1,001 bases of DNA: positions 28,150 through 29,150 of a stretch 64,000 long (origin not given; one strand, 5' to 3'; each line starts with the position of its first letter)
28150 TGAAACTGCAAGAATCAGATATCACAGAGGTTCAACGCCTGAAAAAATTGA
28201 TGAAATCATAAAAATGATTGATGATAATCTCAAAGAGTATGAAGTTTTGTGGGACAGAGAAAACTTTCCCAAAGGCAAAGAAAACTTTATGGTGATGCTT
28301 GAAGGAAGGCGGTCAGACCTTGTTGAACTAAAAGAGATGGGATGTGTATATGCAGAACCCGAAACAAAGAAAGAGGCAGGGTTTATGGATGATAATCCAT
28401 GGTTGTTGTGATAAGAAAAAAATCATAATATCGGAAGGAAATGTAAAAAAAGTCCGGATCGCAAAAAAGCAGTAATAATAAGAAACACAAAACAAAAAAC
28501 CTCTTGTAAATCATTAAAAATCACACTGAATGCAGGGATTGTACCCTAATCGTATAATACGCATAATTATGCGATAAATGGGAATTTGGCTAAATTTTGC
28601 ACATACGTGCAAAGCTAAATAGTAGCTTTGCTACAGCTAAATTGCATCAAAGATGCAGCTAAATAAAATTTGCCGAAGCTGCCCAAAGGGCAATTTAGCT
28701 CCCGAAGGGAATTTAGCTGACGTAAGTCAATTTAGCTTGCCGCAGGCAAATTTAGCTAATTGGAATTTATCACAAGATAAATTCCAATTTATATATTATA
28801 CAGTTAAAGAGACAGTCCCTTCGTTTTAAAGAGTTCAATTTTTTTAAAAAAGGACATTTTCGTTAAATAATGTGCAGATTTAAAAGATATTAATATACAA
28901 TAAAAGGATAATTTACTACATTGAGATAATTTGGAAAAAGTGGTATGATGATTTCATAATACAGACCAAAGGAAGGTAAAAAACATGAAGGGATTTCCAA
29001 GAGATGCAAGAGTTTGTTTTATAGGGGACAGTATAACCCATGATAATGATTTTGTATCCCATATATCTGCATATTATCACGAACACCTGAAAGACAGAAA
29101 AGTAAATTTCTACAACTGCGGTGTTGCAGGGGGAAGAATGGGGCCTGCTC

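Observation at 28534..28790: Symmetric array of eight 7-nt linkers (4x GCTAAAT, then 4x ATTTAGC) separated by unrelated perfect mini-hairpins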

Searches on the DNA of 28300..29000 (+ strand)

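Call 12: search_rna_families(source=window, start=28300, end=29000, threshold=evalue, max_evalue=10, show_alignments=3)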
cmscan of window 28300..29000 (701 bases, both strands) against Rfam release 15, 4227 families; matches with E-value up to 10: 9.
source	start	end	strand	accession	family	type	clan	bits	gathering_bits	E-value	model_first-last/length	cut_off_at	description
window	28583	28798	+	RF02859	Arrc11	Gene; sRNA;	-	22.5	52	0.27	1-175/175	no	Actinobacillus sRNA 11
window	28827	28886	-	RF02255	adapt33_1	Gene; lncRNA;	-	20.6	60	9.3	1-76/76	no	Adaptive response 33 conserved region 1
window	28688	28758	-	RF01706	Gut-1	Gene; sRNA;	-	19.1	50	0.51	1-77/77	no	Gut-1 RNA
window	28334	28448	+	RF01932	bxd_4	Gene; lncRNA;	-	16.4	40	2.3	1-106/106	no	Bithoraxoid conserved region 4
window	28754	28848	-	RF02618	SSRC34_2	Gene; sRNA;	-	16.3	48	7.3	1-125/125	no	Streptococcus sRNA 34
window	28784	28848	-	RF01078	PK-PYVV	Cis-reg;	-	16.2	65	3.8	1-58/58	no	3'-terminal pseudoknot in PYVV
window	28941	28968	+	RF00276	SNORD52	Gene; snRNA; snoRNA; CD-box;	CL00063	14.9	45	3.5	1-67/67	no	Small nucleolar RNA SNORD52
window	28755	28819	+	RF02575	DM_SisR1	Gene;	-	12.8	62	2.7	1-389/389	no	Drosophila melanogaster stable intronic sequence RNA 1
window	28755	28842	+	RF02694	RalA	Gene; sRNA;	-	12.2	170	5.7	1-179/179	no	RalR antitoxin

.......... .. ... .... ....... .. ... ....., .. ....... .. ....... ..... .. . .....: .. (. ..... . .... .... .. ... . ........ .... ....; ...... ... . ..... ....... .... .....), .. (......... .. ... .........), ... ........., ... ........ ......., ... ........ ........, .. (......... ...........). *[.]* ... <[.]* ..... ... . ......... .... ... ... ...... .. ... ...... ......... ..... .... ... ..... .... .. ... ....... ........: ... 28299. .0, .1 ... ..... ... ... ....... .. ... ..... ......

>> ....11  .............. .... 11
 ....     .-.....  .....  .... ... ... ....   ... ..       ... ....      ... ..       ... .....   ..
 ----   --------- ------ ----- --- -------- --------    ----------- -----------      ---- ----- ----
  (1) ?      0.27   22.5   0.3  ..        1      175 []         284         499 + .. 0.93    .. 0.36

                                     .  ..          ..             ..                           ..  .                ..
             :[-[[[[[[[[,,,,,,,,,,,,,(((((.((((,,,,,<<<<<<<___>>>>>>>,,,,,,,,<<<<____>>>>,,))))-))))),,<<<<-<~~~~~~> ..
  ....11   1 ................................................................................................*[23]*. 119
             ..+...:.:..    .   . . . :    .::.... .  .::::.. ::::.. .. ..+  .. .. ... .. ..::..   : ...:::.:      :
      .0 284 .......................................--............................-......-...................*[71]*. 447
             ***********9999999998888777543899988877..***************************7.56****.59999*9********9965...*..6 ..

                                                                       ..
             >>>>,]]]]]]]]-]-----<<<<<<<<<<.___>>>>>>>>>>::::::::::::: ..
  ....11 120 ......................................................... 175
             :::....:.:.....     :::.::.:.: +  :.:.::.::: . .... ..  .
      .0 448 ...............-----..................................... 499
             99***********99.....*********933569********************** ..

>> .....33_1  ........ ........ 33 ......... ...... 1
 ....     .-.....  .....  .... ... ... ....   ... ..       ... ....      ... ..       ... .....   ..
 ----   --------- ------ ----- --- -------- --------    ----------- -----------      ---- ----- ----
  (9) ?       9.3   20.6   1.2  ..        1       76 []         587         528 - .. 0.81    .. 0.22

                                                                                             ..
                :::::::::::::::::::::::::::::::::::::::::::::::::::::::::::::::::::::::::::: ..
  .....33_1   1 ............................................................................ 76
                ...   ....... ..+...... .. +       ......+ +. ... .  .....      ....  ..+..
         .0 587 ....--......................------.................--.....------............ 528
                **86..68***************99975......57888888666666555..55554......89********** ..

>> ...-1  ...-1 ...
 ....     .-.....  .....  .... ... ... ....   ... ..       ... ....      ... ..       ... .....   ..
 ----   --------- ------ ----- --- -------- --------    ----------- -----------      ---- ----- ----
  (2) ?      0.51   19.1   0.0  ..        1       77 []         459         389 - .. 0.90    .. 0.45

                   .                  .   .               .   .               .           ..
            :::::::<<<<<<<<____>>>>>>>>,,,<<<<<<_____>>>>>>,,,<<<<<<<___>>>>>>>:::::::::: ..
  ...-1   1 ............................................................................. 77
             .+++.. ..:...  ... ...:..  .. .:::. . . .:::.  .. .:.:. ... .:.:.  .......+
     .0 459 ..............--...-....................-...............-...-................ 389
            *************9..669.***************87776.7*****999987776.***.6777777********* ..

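Call 71: search_dna_similar(query=window:28534-28800:+, collection=phages, mode=distant, max_evalue=0.01, max_rows=10)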
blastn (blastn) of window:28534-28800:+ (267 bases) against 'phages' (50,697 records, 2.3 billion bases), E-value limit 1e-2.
No match.

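Call 72: search_dna_similar(query=window:28534-28800:+, collection=plasmids, mode=distant, max_evalue=0.01, max_rows=10)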
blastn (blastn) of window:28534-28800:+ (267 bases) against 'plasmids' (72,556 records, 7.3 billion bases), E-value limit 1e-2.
No match.
